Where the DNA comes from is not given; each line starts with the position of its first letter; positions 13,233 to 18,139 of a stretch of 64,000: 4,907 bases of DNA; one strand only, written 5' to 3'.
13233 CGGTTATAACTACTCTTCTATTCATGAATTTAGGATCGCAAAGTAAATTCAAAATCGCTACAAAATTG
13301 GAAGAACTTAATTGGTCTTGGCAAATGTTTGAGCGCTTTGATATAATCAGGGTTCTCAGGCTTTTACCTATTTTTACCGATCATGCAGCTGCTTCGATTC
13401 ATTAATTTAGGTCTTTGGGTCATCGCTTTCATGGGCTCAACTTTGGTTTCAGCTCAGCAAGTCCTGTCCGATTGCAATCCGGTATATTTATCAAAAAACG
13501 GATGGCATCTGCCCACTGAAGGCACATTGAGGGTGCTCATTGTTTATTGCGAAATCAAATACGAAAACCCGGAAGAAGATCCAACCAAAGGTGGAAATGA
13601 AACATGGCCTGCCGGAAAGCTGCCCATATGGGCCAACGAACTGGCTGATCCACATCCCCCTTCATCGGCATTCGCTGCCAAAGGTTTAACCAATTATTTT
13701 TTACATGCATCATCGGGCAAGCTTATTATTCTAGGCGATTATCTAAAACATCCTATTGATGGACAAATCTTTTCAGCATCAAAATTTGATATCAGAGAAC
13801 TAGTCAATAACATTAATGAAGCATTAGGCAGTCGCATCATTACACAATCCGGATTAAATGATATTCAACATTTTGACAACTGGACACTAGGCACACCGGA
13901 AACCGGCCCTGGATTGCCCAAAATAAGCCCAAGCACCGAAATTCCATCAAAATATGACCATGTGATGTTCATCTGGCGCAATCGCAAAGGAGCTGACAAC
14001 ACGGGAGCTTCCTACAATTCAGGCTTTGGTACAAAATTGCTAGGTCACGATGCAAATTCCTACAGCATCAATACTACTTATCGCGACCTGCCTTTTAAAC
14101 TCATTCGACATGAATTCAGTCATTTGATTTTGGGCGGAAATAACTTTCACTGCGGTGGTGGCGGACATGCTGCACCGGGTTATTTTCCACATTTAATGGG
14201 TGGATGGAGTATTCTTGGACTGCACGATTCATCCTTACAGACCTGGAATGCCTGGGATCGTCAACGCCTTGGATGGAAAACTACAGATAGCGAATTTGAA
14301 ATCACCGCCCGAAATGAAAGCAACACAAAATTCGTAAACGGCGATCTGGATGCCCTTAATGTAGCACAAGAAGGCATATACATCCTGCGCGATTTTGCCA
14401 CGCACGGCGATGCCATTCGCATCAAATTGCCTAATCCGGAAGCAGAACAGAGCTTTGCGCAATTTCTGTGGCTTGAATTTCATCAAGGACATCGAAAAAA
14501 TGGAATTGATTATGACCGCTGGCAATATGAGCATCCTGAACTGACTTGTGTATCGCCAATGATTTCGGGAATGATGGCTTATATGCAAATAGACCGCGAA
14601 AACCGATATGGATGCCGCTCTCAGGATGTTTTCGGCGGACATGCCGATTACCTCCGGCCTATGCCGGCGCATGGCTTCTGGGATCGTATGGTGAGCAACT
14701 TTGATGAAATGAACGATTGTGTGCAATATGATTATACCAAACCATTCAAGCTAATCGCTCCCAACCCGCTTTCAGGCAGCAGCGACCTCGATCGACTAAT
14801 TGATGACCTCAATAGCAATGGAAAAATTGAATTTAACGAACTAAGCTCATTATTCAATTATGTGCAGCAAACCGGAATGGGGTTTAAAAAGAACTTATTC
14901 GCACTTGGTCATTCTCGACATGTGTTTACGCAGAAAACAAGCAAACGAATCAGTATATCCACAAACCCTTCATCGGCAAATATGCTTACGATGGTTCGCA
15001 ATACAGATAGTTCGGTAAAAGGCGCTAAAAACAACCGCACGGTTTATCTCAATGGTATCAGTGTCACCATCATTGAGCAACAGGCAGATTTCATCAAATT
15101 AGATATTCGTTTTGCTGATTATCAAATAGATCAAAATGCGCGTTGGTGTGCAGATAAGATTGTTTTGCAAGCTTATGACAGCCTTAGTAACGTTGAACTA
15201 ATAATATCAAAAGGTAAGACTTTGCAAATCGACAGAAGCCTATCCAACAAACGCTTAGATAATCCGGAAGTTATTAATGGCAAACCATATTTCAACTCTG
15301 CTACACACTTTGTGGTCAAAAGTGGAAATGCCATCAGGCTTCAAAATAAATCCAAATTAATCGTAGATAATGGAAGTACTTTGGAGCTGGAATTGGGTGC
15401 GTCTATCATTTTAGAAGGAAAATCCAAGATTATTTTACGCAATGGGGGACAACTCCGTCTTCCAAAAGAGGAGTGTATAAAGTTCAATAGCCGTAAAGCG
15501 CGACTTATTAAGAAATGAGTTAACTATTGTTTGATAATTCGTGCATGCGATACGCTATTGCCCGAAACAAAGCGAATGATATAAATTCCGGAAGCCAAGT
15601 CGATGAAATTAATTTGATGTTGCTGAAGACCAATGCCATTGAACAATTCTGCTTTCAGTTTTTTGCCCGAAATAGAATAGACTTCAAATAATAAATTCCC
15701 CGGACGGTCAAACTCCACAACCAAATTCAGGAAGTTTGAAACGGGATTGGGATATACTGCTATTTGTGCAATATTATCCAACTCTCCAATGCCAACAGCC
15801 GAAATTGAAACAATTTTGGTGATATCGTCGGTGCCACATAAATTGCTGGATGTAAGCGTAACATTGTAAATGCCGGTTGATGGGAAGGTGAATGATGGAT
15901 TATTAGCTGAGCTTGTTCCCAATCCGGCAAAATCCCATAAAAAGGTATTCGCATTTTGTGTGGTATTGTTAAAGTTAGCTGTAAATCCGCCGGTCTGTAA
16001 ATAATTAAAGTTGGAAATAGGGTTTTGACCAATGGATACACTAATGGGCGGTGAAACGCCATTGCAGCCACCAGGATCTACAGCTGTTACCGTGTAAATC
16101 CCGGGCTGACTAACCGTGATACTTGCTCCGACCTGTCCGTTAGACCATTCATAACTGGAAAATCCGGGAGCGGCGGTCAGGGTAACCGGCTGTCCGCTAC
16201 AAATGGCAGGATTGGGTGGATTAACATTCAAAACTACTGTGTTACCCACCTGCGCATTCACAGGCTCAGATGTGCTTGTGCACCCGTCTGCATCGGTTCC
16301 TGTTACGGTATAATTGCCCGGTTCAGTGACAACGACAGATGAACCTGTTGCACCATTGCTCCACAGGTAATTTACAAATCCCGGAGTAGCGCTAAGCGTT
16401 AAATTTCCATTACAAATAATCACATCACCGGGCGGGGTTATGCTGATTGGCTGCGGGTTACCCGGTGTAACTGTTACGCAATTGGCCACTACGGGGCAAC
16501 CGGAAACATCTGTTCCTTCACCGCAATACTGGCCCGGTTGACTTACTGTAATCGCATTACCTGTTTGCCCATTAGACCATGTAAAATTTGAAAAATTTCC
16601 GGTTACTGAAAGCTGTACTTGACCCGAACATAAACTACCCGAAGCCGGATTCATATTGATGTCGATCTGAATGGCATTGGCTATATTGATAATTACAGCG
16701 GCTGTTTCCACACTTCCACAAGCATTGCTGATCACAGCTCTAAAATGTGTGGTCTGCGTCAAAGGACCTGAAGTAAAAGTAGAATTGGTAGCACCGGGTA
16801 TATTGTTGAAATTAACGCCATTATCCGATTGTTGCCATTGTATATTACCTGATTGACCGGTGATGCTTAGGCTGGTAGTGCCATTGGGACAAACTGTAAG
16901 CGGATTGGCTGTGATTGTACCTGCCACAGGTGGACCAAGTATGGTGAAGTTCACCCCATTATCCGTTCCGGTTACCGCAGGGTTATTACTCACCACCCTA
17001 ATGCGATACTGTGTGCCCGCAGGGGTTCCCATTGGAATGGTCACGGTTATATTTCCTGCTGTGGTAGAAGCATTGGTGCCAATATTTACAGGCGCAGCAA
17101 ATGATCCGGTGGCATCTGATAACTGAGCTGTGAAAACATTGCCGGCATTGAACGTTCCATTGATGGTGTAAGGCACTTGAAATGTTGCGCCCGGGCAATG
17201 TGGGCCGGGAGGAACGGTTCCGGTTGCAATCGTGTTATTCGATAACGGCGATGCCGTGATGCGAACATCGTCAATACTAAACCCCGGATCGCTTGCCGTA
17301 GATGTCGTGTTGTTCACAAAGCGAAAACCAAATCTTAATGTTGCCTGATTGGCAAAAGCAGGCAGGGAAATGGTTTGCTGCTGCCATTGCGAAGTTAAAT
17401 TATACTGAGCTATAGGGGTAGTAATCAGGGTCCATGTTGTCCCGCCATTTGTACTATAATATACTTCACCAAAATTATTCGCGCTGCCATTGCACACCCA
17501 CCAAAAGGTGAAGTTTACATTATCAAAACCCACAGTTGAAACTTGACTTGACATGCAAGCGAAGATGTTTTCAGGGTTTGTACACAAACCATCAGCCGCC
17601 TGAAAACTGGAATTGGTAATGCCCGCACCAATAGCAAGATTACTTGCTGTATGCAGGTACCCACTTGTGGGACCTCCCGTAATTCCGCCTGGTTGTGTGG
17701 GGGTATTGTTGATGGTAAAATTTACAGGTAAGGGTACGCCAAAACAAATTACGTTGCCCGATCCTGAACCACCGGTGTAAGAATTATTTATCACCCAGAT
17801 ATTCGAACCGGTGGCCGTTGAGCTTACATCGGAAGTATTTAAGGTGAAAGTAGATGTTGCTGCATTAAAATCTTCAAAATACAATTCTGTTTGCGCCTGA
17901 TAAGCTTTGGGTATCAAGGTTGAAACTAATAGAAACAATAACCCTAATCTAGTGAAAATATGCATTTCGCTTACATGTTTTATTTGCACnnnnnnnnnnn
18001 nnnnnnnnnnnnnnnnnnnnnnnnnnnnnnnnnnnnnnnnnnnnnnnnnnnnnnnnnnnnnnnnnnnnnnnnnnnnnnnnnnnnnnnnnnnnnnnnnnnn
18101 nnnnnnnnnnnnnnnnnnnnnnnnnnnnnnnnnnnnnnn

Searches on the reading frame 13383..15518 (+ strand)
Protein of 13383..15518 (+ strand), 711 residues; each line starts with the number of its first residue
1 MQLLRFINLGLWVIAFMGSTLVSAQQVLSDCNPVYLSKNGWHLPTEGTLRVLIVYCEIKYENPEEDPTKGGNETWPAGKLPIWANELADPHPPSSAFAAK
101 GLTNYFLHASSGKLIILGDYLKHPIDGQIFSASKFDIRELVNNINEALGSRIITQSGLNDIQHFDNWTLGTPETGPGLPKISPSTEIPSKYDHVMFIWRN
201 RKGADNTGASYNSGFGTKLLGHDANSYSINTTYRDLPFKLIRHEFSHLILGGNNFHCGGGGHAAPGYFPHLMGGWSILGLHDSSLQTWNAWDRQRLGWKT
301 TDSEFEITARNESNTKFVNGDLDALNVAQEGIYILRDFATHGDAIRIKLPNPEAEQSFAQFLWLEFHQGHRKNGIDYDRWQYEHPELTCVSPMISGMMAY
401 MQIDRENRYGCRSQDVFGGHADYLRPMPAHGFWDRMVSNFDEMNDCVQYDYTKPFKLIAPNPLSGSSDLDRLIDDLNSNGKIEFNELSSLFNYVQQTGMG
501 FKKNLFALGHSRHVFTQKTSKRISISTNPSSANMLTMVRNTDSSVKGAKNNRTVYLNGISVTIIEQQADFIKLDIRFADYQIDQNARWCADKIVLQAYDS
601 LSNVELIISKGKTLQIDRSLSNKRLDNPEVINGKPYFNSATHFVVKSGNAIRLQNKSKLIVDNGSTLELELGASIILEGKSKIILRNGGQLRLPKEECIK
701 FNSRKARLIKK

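Call 3: search_protein_families(library=pfam, proteins=[window:13383-15518:+], max_evalue=1)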
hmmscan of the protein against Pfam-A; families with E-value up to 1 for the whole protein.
window:13383-15518:+ (711 aa): 1 family
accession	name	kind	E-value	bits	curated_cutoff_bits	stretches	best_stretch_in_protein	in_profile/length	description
PF09140.17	MipZ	-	0.062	13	20.7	1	531-608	64-140/262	ATPase MipZ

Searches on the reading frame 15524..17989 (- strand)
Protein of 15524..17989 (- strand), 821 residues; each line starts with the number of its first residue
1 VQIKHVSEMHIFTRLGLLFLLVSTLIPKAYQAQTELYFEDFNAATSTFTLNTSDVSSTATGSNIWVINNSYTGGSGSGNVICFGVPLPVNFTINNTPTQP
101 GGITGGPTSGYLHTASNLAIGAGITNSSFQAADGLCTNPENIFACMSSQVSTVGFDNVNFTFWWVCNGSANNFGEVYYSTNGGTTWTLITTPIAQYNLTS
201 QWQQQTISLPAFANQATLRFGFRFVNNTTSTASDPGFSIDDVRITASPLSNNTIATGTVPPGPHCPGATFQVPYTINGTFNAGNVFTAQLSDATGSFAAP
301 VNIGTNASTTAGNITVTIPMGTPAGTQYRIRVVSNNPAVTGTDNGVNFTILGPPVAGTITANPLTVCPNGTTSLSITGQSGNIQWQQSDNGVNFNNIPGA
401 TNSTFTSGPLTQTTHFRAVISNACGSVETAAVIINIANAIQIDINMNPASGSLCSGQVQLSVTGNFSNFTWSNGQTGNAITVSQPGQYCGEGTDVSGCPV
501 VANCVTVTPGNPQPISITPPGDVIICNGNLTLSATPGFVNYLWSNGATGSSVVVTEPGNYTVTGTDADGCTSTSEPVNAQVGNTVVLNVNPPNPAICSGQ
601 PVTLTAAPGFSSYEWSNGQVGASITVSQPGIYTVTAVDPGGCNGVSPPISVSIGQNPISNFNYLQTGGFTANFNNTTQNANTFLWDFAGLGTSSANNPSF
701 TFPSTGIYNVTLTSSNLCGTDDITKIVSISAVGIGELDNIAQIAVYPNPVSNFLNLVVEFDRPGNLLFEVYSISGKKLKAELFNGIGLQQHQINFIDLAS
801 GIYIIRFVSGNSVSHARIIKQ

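Call 3: search_protein_families(library=pfam, proteins=[window:15524-17989:-], max_evalue=1)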
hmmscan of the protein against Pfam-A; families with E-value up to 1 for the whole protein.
window:15524-17989:- (821 aa): 9 families
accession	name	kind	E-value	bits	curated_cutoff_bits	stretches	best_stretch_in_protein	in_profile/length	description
PF18962.6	Por_Secre_tail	-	1.1e-10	42.1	27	1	745-818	1-73/75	Secretion system C-terminal sorting domain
PF18911.6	PKD_4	-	2.8e-08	34.2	27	1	665-728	18-82/85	PKD domain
PF21471.3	Reelin_subrepeat-B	-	3.2e-08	33.9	27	1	148-244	30-126/127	Reelin subrepeat B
PF00801.26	PKD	-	1.2e-06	28.9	23.5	1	670-719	16-70/80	PKD domain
PF19081.6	Ig_7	-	7.4e-05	23.4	27.3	1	354-436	1-82/84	Ig-like domain CHU_C associated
PF24312.1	Ig-like_POM152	-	0.001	19.8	27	1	622-644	59-81/89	Nucleoporin POM152, Ig-like domain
PF00629.30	MAM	-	0.0033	17.7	26.4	1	160-246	75-154/158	MAM domain, meprin/A5/mu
PF18329.7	SGBP_B_XBD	-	0.038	14.5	26.4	1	177-245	122-185/186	Surface glycan-binding protein B xyloglucan binding domain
PF02012.26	BNR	-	0.73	10.5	27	1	177-187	1-11/12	BNR/Asp-box repeat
